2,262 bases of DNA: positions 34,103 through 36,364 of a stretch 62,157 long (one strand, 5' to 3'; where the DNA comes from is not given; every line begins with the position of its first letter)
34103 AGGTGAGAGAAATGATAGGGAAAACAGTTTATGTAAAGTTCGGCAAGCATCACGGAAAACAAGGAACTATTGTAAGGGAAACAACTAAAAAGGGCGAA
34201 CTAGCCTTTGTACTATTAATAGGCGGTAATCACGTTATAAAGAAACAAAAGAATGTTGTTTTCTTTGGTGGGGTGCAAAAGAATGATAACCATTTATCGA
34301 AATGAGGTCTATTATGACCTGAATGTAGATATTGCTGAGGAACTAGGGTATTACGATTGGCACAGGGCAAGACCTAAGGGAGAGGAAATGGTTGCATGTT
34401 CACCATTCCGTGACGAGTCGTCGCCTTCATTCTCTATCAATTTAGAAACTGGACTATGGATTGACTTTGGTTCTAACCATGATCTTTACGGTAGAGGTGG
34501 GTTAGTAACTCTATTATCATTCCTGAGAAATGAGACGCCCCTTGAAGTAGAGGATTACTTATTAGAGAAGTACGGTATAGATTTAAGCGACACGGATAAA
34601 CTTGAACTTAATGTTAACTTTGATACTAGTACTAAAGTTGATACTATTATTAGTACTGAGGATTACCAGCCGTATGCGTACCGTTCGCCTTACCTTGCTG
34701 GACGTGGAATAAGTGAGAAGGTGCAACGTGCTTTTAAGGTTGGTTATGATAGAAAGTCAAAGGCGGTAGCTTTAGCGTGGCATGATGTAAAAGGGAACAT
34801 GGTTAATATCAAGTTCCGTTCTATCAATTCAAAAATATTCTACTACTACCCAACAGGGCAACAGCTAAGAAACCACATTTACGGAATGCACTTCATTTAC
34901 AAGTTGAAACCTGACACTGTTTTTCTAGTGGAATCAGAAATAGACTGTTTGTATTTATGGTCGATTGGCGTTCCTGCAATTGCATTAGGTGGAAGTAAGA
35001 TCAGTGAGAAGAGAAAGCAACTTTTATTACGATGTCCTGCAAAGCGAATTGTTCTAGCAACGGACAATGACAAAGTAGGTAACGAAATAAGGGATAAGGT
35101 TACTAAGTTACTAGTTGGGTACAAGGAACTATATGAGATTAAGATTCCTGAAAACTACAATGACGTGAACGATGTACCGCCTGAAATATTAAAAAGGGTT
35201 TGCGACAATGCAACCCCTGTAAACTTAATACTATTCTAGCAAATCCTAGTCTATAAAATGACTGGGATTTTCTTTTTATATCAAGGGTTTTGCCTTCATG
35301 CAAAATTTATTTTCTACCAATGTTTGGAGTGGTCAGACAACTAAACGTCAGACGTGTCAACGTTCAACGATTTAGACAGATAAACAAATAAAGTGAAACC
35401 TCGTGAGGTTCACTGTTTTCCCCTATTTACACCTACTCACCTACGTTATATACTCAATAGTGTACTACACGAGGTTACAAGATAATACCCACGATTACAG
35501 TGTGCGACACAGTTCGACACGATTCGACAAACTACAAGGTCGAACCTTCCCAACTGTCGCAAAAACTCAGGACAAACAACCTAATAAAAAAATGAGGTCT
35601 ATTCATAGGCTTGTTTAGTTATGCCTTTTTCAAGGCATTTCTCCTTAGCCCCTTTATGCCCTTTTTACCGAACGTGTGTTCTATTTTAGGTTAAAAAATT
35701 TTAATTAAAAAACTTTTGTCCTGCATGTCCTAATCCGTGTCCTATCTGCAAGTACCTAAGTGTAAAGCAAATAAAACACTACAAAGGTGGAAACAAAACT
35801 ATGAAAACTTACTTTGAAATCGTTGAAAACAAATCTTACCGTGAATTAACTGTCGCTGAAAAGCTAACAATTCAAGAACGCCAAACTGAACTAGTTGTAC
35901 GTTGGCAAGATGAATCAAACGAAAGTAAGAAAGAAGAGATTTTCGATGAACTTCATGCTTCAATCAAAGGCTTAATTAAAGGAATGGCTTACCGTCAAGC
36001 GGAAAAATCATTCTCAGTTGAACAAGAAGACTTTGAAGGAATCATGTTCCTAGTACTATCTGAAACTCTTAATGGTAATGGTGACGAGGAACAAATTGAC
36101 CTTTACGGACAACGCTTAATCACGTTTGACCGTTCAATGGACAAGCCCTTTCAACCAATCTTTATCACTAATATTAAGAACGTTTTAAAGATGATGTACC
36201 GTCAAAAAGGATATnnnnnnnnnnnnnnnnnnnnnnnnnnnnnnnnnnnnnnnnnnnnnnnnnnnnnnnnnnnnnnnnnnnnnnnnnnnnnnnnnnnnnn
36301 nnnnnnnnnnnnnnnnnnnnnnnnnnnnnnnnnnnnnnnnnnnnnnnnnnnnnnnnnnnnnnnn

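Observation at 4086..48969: Eleven copies of a phage-specific bipartite promoter with invariant geometry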

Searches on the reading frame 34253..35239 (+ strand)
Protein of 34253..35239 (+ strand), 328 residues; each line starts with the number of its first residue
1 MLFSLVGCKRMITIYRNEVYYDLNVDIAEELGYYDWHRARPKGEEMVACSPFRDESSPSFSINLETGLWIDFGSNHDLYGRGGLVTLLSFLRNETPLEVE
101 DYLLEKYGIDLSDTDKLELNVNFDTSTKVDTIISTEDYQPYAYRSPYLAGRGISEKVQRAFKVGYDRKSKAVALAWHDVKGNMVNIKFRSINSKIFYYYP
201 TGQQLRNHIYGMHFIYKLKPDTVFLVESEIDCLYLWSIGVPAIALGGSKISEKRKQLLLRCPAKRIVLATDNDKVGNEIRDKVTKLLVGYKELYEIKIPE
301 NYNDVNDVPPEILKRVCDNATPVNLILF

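Call 7: search_protein_families(library=pfam, proteins=[window:34253-35239:+], max_evalue=0.01)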
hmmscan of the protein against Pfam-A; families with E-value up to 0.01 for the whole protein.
window:34253-35239:+ (328 aa): 5 families
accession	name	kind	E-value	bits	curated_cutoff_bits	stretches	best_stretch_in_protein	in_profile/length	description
PF13155.12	Toprim_2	-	1.9e-11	44.6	22.1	1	224-308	1-87/88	Toprim-like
PF01751.28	Toprim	-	3.5e-05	24.3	23.1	1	223-291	2-84/96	Toprim domain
PF13662.12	Toprim_4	-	9e-05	23.1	25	1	222-287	2-74/85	Toprim domain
PF01807.25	Zn_ribbon_DnaG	-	0.0014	18.9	24.9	1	40-76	26-62/98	CHC2 zinc finger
PF13362.12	Toprim_3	-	0.002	19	27.2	1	223-309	2-89/95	Toprim domain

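Call 8: search_protein_families(library=phrogs, proteins=[window:34253-35239:+], max_evalue=0.001)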
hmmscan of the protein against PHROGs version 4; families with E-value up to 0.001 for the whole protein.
window:34253-35239:+ (328 aa): 4 families
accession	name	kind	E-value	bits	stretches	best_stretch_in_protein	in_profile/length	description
phrog_47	-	DNA, RNA and nucleotide metabolism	1.5e-43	150.5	1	14-323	24-336/947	DNA primase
phrog_239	-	DNA, RNA and nucleotide metabolism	4.2e-20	73.3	1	48-307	47-294/801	DNA primase/helicase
phrog_849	-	DNA, RNA and nucleotide metabolism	1.9e-15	57.8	1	146-315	151-334/435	DNA primase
phrog_6444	-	DNA, RNA and nucleotide metabolism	1.4e-13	51.5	2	42-170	32-165/577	DNA primase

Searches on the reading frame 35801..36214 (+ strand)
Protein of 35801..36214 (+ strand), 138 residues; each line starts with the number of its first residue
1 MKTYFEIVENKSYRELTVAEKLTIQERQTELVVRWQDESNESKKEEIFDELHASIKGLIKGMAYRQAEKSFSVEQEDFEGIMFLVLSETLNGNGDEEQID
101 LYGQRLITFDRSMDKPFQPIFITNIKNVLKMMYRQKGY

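Call 91: predict_structure(alignment_id=A2)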
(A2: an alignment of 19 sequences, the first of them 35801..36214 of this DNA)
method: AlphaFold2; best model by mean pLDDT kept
length: 138 residues; sequences in the alignment: 19
mean_pLDDT: 80.5   pTM: 0.73
mean pLDDT of the five models: 80.5, 79.6, 78.0, 77.2, 72.5
residues with pLDDT >= 90: 47; 70-90: 60; 50-70: 27; < 50: 4
segments of 3 or more residues with pLDDT < 50: 135-138
pLDDT, mean of each block of 10 residues (from residue 1): 90 89 92 91 91 91 87 86 82 57 63 79 70 52
secondary structure, 60 per line:
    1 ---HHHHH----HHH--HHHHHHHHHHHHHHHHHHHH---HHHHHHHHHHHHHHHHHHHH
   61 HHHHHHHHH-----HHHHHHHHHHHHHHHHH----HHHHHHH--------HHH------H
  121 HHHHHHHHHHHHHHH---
elements in order: H4-8 H18-37 H41-69 H75-91 H96-102 H120-135

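Call 93: fold_search(model_id=the predicted structure, library=pdb)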
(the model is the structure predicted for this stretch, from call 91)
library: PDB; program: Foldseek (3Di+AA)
matches with E <= 10: 77; with E <= 0.001: 0
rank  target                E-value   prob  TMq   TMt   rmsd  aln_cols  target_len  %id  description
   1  5j5n_A                3.0e+00  0.04  0.17  0.13  16.0       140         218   12  Crystal structure of the R39W mutant of Populus trichocarpa glutathione transferase PtGSTU30 in complex with glutathio (released 2017-04-12)
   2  2j4g_B                3.4e+00  0.08  0.29  0.10  14.6       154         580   13  Bacteroides thetaiotaomicron GH84 O-GlcNAcase in complex with n-butyl- thiazoline inhibitor (released 2007-01-30)
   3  5j4u                  3.4e+00  0.06  0.23  0.17  14.3       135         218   12  Crystal structure of a glutathione S-transferase PtGSTU30 from Populus trichocarpa in complex with GSH (released 2017-04-12)
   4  3zc0_C                3.5e+00  0.12  0.25  0.20   7.9        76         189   21  Structure of AfC3PO - duplex RNA complex (released 2013-01-23)
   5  6q6f_A                4.2e+00  0.12  0.28  0.12   8.4        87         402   23  Crystal structure of IDH1 R132H in complex with HMS101 (released 2019-10-16)
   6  4o92                  4.2e+00  0.10  0.30  0.22  10.9       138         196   17  Crystal structure of a Glutathione S-transferase from Pichia kudriavzevii (Issatchenkia orientalis), target EFI-501747 (released 2014-01-15)
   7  4hfk_B                4.6e+00  0.07  0.22  0.30  10.0        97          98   13  Crystal structure of the type VI effector-immunity complex Tae4-Tai4 from Enterobacter cloacae (released 2013-01-16)
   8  7pjm_A                4.9e+00  0.12  0.29  0.12   8.3        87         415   21  Crystal Structure of Ivosidenib-resistant IDH1 variant R132C S280F in complex with NADPH and Ca2+/2-Oxoglutarate (released 2022-07-13)
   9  3lxt_C                4.9e+00  0.03  0.19  0.16  12.3       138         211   12  Crystal structure of Glutathione S Transferase from Pseudomonas fluorescens (released 2010-03-09)
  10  6io0_A                5.1e+00  0.11  0.28  0.12   8.3        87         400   22  Human IDH1 R132C mutant complexed with compound A. (released 2019-10-30)
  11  5tqh_A                5.1e+00  0.11  0.28  0.12   8.6        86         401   23  IDH1 R132H mutant in complex with IDH889 (released 2017-01-25)
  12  6gcv_A                5.1e+00  0.10  0.31  0.32  10.5       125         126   11  Ligand binding domain (LBD) of the p. aeruginosa nitrate receptor McpN (released 2018-09-19)
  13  7xge_A                5.1e+00  0.07  0.26  0.22  12.2       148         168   14  Crystal structure of MCL-1 in complex with computationally designed inhibitor protein (released 2022-07-20)
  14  4kzo_B                5.4e+00  0.11  0.28  0.12   8.4        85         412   22  Crystal Structure Analysis of human IDH1 mutants in complex with NADP+ and Ca2+/alpha-Ketoglutarate (released 2013-07-17)
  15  4hfk_D                5.4e+00  0.07  0.22  0.30   9.9        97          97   13  Crystal structure of the type VI effector-immunity complex Tae4-Tai4 from Enterobacter cloacae (released 2013-01-16)
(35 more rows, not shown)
